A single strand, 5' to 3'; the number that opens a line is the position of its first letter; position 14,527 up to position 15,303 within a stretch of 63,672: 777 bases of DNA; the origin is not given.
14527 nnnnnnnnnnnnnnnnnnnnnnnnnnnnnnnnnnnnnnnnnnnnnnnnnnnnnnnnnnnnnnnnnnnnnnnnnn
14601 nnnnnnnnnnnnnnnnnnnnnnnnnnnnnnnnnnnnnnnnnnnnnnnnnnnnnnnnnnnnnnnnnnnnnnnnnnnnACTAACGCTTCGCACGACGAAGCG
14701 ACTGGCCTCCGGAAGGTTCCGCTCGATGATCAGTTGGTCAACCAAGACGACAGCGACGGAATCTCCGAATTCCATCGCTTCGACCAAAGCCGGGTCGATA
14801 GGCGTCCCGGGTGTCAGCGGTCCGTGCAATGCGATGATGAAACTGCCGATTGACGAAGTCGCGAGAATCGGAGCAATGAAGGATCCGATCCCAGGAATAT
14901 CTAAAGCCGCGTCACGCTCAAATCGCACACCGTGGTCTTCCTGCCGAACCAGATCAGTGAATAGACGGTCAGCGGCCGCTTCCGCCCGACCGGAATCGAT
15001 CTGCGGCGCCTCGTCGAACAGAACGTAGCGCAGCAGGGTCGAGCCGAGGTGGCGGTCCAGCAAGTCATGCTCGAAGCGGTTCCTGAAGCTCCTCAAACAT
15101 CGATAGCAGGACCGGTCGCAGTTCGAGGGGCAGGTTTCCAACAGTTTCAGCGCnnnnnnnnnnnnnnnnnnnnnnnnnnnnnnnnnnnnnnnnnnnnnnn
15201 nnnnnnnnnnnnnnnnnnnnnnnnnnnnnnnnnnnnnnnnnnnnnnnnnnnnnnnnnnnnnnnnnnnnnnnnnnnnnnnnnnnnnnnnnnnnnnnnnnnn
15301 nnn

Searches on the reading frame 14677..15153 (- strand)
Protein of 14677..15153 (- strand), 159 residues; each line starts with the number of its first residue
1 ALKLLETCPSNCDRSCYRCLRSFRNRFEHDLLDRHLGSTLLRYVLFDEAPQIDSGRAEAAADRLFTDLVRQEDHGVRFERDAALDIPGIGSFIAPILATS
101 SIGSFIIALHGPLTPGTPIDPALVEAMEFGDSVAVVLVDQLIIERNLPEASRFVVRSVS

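Call 49: search_protein_families(library=pfam, proteins=[window:14677-15153:-], max_evalue=10)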
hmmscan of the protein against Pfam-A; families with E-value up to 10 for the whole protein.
window:14677-15153:- (159 aa): 1 family
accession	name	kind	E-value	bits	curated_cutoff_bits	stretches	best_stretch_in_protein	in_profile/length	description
PF09369.15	MZB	-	0.57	11.4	24.2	1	1-20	62-80/80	MrfA Zn-binding domain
